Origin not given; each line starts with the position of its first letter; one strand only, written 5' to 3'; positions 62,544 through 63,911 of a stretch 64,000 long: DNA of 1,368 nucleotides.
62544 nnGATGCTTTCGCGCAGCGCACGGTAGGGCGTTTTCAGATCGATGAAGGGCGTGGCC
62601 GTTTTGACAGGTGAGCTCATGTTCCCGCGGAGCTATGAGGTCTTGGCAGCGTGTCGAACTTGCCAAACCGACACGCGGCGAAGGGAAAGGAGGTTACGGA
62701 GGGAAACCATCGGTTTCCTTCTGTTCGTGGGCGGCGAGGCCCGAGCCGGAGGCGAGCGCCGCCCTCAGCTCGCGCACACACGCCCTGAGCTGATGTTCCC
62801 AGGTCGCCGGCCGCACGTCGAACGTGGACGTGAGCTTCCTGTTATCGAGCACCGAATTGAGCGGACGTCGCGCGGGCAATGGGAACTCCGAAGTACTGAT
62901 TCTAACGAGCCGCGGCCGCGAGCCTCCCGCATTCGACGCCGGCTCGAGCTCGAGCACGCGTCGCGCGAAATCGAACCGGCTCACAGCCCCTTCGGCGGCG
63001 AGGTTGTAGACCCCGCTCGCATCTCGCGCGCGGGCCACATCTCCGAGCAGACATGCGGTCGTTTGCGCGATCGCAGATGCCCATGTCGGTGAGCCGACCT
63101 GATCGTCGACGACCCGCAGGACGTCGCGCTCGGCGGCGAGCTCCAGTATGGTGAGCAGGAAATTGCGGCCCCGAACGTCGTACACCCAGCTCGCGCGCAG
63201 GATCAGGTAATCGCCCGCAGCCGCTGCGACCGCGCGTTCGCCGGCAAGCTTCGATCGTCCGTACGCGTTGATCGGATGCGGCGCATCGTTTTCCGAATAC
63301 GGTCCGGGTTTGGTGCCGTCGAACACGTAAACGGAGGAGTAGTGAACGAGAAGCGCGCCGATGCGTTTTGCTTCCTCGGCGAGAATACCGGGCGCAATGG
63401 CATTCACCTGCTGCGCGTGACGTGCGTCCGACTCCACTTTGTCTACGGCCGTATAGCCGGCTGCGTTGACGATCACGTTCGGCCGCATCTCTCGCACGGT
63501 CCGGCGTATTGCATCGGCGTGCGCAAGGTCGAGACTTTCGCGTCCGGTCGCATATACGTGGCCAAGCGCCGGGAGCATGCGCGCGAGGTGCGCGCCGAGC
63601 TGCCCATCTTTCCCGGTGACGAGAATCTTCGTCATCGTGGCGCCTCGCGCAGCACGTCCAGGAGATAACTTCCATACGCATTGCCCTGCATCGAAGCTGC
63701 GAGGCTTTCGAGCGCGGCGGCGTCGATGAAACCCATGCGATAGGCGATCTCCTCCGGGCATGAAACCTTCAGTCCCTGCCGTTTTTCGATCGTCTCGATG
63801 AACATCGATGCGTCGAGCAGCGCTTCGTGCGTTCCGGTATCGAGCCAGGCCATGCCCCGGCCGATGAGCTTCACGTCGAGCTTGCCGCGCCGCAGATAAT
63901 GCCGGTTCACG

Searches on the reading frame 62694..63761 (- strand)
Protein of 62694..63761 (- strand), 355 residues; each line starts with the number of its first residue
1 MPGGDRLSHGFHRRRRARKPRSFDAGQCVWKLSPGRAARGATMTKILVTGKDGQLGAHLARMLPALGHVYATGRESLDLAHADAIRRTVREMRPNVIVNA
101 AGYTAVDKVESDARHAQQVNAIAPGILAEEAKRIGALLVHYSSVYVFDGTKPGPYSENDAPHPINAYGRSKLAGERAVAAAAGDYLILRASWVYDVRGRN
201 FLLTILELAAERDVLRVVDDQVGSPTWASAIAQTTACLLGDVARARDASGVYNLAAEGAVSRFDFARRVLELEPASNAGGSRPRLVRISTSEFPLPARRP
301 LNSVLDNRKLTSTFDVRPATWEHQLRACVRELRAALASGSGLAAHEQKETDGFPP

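Call 14: search_protein_families(library=pfam, proteins=[window:62694-63761:-])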
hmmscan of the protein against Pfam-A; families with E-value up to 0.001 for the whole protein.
window:62694-63761:- (355 aa): 3 families
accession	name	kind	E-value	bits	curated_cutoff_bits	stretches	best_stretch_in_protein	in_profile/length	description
PF04321.23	RmlD_sub_bind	-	1.7e-96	323.1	27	1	45-333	2-286/287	RmlD substrate binding domain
PF01370.27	Epimerase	-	6.2e-20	72.1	20.9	1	46-194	1-173/240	NAD dependent epimerase/dehydratase family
PF16363.11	GDP_Man_Dehyd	-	2.8e-12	47.2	27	1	77-180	59-166/332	GDP-mannose 4,6 dehydratase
